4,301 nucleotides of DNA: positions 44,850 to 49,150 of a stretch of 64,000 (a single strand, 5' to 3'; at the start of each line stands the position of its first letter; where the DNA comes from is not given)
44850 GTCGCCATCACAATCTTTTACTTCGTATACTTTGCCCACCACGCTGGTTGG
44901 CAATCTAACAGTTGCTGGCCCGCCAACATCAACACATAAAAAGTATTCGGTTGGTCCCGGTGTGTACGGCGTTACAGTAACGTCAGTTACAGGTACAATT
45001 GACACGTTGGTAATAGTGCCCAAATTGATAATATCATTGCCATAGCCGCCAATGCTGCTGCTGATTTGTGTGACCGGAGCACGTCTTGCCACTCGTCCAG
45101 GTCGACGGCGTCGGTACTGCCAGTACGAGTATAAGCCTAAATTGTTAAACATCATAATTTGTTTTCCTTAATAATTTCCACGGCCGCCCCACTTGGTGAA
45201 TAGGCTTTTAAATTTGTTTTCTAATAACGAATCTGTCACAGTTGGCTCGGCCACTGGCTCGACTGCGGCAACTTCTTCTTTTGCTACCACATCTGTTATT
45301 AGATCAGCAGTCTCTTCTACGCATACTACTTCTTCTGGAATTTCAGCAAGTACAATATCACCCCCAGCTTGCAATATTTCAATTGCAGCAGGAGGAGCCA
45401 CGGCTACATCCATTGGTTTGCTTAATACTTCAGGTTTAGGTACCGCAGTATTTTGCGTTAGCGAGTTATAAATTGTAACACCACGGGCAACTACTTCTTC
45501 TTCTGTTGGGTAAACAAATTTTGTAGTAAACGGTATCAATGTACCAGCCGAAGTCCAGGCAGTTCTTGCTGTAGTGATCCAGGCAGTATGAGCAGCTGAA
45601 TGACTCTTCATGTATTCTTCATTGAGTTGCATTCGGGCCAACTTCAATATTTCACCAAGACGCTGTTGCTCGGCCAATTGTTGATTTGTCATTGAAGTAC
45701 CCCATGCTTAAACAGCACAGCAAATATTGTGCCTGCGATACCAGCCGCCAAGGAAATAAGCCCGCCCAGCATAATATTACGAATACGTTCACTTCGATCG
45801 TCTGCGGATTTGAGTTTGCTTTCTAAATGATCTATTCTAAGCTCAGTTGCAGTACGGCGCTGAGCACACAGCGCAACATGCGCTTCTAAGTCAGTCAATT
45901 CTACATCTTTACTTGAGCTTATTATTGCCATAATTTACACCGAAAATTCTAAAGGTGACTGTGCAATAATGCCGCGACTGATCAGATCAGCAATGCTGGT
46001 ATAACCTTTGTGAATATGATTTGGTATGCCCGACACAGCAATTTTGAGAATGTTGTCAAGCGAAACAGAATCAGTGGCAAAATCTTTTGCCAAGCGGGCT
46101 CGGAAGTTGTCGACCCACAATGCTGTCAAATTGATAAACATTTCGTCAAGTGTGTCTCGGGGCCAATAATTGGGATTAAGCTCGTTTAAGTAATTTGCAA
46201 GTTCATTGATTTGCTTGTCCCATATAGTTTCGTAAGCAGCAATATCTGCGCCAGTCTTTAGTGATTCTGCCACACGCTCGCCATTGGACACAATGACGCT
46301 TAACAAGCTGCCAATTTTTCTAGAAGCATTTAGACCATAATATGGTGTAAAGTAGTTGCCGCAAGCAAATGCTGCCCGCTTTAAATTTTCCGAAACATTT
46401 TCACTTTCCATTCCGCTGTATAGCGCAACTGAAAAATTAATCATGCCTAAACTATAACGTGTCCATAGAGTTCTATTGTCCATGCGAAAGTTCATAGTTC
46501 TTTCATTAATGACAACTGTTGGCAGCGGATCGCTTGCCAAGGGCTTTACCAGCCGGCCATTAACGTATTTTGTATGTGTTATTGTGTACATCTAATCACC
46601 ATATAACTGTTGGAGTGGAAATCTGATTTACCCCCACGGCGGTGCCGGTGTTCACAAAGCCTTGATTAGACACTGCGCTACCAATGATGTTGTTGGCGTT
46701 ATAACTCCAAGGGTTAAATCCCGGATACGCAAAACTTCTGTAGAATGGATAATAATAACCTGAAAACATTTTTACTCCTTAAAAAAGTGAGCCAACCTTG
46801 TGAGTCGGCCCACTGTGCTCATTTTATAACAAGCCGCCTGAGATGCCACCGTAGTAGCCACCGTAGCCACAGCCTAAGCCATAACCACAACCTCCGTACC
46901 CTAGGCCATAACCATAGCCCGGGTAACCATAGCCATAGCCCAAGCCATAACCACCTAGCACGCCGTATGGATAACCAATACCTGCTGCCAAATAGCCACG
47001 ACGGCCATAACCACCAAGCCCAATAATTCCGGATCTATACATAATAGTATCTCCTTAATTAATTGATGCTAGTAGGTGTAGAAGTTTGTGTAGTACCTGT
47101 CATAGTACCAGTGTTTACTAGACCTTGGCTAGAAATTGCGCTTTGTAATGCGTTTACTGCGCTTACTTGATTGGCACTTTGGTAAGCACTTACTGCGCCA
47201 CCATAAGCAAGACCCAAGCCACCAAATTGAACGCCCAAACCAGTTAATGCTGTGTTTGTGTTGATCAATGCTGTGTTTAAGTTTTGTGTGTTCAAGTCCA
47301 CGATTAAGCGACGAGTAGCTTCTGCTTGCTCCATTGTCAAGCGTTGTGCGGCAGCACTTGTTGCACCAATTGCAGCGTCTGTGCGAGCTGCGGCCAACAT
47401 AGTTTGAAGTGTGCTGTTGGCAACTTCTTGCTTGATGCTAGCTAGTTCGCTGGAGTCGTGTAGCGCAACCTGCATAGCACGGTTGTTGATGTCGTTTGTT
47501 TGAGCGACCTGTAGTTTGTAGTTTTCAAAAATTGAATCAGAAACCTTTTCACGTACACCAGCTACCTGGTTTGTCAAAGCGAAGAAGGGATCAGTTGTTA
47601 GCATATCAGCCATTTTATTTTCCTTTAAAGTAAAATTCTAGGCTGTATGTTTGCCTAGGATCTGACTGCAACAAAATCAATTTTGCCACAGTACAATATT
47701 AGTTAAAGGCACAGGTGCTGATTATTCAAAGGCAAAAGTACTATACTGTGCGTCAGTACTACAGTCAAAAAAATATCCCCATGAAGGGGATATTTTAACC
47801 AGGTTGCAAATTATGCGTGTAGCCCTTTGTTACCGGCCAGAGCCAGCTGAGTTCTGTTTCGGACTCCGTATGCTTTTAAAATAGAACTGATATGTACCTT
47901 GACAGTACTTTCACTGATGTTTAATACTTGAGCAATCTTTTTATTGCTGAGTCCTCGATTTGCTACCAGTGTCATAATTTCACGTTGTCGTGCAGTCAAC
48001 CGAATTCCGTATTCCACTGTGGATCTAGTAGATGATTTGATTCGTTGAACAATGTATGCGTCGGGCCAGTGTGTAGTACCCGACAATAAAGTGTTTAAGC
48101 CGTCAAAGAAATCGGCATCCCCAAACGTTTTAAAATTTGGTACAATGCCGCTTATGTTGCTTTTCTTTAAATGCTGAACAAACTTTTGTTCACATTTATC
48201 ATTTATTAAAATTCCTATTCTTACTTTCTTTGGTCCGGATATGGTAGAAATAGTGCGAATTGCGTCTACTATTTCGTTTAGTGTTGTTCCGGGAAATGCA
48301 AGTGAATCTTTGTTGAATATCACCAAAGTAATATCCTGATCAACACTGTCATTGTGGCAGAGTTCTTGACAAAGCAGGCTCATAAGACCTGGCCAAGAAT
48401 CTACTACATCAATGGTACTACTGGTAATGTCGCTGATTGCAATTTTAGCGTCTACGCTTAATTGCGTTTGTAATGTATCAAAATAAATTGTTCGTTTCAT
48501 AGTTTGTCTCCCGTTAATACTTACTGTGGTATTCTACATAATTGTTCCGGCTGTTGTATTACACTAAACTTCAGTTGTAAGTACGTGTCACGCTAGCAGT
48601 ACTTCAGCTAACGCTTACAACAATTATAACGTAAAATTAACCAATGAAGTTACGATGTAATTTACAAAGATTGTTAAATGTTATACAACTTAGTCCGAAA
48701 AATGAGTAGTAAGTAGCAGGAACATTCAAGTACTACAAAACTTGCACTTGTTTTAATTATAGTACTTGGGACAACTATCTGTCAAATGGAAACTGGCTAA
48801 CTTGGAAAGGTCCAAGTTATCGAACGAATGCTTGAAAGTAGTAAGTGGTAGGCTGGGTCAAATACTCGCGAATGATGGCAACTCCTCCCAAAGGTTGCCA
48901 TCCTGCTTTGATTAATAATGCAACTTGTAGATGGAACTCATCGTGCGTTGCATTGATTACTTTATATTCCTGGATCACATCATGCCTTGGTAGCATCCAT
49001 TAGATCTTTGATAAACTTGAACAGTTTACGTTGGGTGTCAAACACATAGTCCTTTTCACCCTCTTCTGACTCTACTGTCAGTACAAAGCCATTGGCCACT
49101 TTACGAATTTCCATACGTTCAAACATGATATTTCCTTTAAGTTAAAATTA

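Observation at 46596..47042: Gly/Tyr low-complexity micro-protein with a perfect RBS (and adjacent Tyr-rich 57-aa ORF)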

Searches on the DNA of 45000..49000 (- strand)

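Call 5: search_dna_similar(query=window:45000-49000:-, collection=phages, mode=near, max_rows=20)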
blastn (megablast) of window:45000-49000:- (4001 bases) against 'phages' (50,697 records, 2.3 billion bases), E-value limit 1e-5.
No match.

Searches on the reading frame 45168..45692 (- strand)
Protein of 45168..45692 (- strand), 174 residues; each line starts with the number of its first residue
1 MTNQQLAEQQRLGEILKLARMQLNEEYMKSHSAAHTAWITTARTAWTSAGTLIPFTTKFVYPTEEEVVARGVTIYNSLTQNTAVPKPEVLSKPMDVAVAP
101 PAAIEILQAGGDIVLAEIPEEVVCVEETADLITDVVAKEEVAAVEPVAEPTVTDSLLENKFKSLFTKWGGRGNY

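Call 6: search_protein_families(library=pfam, proteins=[window:45168-45692:-], max_evalue=0.1)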
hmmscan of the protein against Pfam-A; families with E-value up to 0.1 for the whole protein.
window:45168-45692:- (174 aa): 0 families

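Call 8: search_protein_families(library=phrogs, proteins=[window:45168-45692:-], max_evalue=0.01)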
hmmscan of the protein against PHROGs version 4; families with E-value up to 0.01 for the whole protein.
window:45168-45692:- (174 aa): 0 families

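Call 59: search_protein_families(library=ncbifam, proteins=[window:45171-45692:-], max_evalue=0.1)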
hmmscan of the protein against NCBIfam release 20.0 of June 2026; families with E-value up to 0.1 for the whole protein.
window:45171-45692:- (174 aa): 1 family
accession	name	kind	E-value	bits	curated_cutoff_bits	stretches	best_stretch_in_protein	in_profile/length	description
NF008192.1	PRK10946.1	equivalog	0.086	11.1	783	1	89-127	228-266/534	(2,3-dihydroxybenzoyl)adenylate synthase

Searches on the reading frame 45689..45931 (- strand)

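Call 6: search_protein_families(library=pfam, proteins=[window:45689-45931:-], max_evalue=0.1)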
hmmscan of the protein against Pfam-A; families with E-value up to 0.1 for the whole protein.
window:45689-45931:- (80 aa): 1 family
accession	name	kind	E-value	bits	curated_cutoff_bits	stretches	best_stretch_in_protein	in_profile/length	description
PF00261.25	Tropomyosin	-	0.047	13.6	38.6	1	12-49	162-199/242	Tropomyosin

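Call 8: search_protein_families(library=phrogs, proteins=[window:45689-45931:-], max_evalue=0.01)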
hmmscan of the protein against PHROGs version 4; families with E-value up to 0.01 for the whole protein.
window:45689-45931:- (80 aa): 0 families

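Call 59: search_protein_families(library=ncbifam, proteins=[window:45692-45931:-], max_evalue=0.1)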
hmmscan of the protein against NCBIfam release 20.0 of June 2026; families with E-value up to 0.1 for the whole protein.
window:45692-45931:- (80 aa): 0 families

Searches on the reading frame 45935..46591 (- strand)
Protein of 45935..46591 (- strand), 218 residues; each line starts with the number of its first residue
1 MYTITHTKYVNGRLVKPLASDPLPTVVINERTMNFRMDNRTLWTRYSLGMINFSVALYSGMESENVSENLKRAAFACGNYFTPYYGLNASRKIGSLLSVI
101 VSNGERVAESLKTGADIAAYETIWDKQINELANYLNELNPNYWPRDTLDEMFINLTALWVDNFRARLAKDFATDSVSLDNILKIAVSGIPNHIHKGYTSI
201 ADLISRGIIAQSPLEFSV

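Call 6: search_protein_families(library=pfam, proteins=[window:45935-46591:-], max_evalue=0.1)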
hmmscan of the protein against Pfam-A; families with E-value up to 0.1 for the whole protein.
window:45935-46591:- (218 aa): 1 family
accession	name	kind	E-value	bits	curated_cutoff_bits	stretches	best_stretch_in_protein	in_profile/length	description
PF24219.2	DUF7438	-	0.037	14.8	25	1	112-138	31-57/57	Family of unknown function (DUF7438)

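Call 8: search_protein_families(library=phrogs, proteins=[window:45935-46591:-], max_evalue=0.01)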
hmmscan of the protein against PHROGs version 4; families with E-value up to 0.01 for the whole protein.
window:45935-46591:- (218 aa): 0 families

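Call 39: find_homologous_proteins(query=window:45938-46591:-, max_evalue=0.001)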
Query window:45938-46591:- (218 aa): 190 proteins with E <= 0.001 among 321 candidates; the best 120 are listed.
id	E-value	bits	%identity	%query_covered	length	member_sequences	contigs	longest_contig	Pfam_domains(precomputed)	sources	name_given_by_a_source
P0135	3.9e-137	473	96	100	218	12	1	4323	-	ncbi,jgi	jgi:hypothetical protein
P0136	6.6e-117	406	81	100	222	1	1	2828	-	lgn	-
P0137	4.9e-116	404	81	99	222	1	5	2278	-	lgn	-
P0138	8.6e-116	403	81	100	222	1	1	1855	-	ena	-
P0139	5.0e-115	400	81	99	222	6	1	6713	-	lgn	-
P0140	1.1e-114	399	80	100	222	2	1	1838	-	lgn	-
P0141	5.4e-114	397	80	100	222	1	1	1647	-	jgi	jgi:hypothetical protein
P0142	1.1e-113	396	80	99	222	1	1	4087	-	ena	-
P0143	2.9e-113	395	78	100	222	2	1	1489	-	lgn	-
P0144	5.6e-112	390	78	100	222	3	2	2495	-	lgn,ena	-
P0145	6.0e-112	390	79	100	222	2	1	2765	-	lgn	-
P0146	2.2e-110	385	77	100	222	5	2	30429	-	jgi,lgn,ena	jgi:hypothetical protein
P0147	2.1e-109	382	76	99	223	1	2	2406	-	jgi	jgi:hypothetical protein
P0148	4.8e-109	381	77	100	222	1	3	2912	-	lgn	-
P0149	1.8e-108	379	77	100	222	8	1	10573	-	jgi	jgi:hypothetical protein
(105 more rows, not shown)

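Call 42: search_solved_structures(query=A4, max_evalue=1)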
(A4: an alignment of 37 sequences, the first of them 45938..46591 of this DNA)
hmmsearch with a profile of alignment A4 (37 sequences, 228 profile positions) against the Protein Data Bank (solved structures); distinct sequences matched with E-value up to 1: 0.

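Call 47: predict_structure(alignment_id=A4)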
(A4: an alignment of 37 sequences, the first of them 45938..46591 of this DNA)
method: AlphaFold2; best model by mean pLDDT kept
length: 218 residues; sequences in the alignment: 37
mean_pLDDT: 85.8   pTM: 0.80
mean pLDDT of the five models: 85.8, 84.5, 83.7, 72.7, 68.2
residues with pLDDT >= 90: 157; 70-90: 23; 50-70: 14; < 50: 24
segments of 3 or more residues with pLDDT < 50: 1-10, 13-25
pLDDT, mean of each block of 10 residues (from residue 1): 35 44 53 90 97 95 92 98 96 98 97 96 96 97 93 97 97 94 86 66 91 79
secondary structure, 60 per line:
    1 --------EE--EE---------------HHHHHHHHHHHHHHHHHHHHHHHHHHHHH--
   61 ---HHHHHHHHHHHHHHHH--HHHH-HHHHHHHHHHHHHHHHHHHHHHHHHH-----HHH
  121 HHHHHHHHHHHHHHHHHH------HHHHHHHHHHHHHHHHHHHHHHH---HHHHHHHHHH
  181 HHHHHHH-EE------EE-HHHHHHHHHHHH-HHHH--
elements in order: H30-58 H64-79 H82-85 H87-112 H118-138 H145-167 H171-187 H200-211 H213-216

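Call 59: search_protein_families(library=ncbifam, proteins=[window:45938-46591:-], max_evalue=0.1)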
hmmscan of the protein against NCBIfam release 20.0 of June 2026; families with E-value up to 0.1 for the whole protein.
window:45938-46591:- (218 aa): 1 family
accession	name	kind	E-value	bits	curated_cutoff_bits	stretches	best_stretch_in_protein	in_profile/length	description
TIGR02905.1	spore_yutH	equivalog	0.018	14.1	215.05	1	89-154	94-158/313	spore coat putative kinase YutH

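Call 84: fold_search(model_id=the predicted structure, library=viral)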
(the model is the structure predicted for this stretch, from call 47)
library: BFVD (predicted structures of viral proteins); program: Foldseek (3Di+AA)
matches with E <= 10: 427; with E <= 0.001: 4
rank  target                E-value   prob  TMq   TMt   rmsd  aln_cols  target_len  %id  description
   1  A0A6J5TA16            1.3e-15  1.00  0.87  0.82   1.2       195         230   40  Uncharacterized protein [uncultured Caudovirales phage]
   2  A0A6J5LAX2            3.3e-07  1.00  0.79  0.77   1.5       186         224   23  Uncharacterized protein [uncultured Caudovirales phage]
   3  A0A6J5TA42            1.4e-06  1.00  0.75  0.75  19.0       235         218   19  Uncharacterized protein [uncultured Caudovirales phage]
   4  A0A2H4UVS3            3.3e-05  1.00  0.69  0.71   3.2       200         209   14  Glycosyl transferase [Bodo saltans virus]
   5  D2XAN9                3.4e-01  0.99  0.41  0.53   4.1       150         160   12  Uncharacterized protein [Marseillevirus marseillevirus]
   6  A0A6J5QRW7            4.3e-01  0.13  0.14  0.13  24.0       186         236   10  Internal virion protein [uncultured Caudovirales phage]
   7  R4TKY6                4.9e-01  0.13  0.17  0.06  21.5       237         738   14  Uncharacterized protein [Halogranum tailed virus 1]
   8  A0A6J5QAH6            5.1e-01  0.16  0.22  0.11  20.0       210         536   13  Uncharacterized protein [uncultured Caudovirales phage]
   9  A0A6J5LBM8            6.2e-01  0.11  0.15  0.17  23.3       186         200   13  Uncharacterized protein [uncultured Caudovirales phage]
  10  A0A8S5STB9            8.1e-01  0.60  0.24  0.34   9.3       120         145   12  Uncharacterized protein [Siphoviridae sp. ctFRY1]
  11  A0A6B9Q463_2          8.1e-01  0.12  0.22  0.08  18.7       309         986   12  RNA-directed RNA polymerase [Plasmopara viticola lesion associated mononegaambi virus 8]
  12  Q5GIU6                1.0e+00  0.09  0.20  0.17  16.5       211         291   12  Polyprotein (Fragment) [Sweet potato virus C]
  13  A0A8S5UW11            1.0e+00  0.08  0.13  0.04  23.0       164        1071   10  Uncharacterized protein [Siphoviridae sp. ctgaU3]
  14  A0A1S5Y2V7            1.1e+00  0.21  0.27  0.33  20.1       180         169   10  Uncharacterized protein [uncultured archaeal virus]
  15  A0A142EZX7            1.1e+00  0.14  0.19  0.27  19.6       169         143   15  (no name in the UniProt tables at hand)
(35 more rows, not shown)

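Call 87: fold_search(model_id=the predicted structure, library=pdb)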
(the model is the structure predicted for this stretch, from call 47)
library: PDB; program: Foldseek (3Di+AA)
matches with E <= 10: 345; with E <= 0.001: 0
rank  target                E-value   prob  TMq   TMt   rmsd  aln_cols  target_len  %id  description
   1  7mwr_B                3.3e-01  0.54  0.23  0.21  11.6       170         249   12  Structure of De Novo designed beta sheet heterodimer LHD101A53/B4 (released 2022-01-19)
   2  7aqw_M                5.3e-01  0.21  0.23  0.23  17.1       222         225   14  Cryo-EM structure of Arabidopsis thaliana Complex-I (membrane tip) (released 2021-12-08)
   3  5mi5                  8.1e-01  0.21  0.23  0.10  17.1       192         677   11  BtGH84 mutant with covalent modification by MA3 in complex with PUGNAc (released 2017-11-01)
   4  8e0n_D                8.9e-01  0.51  0.30  0.35   9.9       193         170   13  Homotrimeric variant of tcTRP9, BGL18 (released 2023-04-12)
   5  5vl9_A                9.3e-01  0.28  0.25  0.28  13.5       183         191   11  Crystal structure of EilR in complex with eilO DNA element (released 2018-06-27)
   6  4ztt_A                1.0e+00  0.15  0.20  0.25  13.5       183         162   12  Crystal structures of ferritin mutants reveal diferric-peroxo intermediates (released 2016-06-15)
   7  5cwb                  1.2e+00  0.15  0.22  0.23  15.6       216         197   12  Crystal structure of de novo designed helical repeat protein DHR4 (released 2015-12-16)
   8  6vfi_A                1.2e+00  0.13  0.20  0.22  15.8       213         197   13  De novo designed octahedral nanoparticle O43_dn18 (released 2020-08-12)
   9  4wd7_C                1.2e+00  0.10  0.20  0.17  20.8       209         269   11  Crystal structure of a bacterial Bestrophin homolog from Klebsiella pneumoniae by Zn-SAD phasing (released 2014-10-01)
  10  6ivp_A                1.2e+00  0.10  0.21  0.18  20.9       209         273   14  Crystal structure of a membrane protein P262A (released 2019-11-06)
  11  4wd7_B                1.2e+00  0.07  0.16  0.14  21.6       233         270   11  Crystal structure of a bacterial Bestrophin homolog from Klebsiella pneumoniae by Zn-SAD phasing (released 2014-10-01)
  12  3kyj_A                1.4e+00  0.20  0.21  0.32  12.1       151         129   16  Crystal structure of the P1 domain of CheA3 in complex with CheY6 from R. sphaeroides (released 2010-02-16)
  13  5abf_A                1.4e+00  0.16  0.23  0.10  16.9       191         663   12  Structure of GH84 with ligand (released 2015-11-18)
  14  4ur9_A                1.5e+00  0.15  0.23  0.10  16.9       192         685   11  Structure of ligand bound glycosylhydrolase (released 2015-02-25)
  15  5f3o_A                1.5e+00  0.13  0.20  0.22  18.0       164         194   15  Crystal structure of EhRNaseIII229 from Entamoeba histolytica complexed with Mn2+ (released 2016-12-28)
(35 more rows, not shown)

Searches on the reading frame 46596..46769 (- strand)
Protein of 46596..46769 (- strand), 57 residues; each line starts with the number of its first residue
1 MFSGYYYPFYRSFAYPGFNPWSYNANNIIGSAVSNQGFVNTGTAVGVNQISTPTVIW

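Call 6: search_protein_families(library=pfam, proteins=[window:46596-46769:-], max_evalue=0.1)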
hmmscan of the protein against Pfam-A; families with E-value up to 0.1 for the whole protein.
window:46596-46769:- (57 aa): 0 families

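Call 8: search_protein_families(library=phrogs, proteins=[window:46596-46769:-], max_evalue=0.01)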
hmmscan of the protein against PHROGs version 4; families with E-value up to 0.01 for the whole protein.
window:46596-46769:- (57 aa): 0 families

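Call 59: search_protein_families(library=ncbifam, proteins=[window:46599-46769:-], max_evalue=0.1)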
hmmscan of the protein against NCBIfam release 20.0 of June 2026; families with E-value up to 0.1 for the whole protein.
window:46599-46769:- (57 aa): 0 families
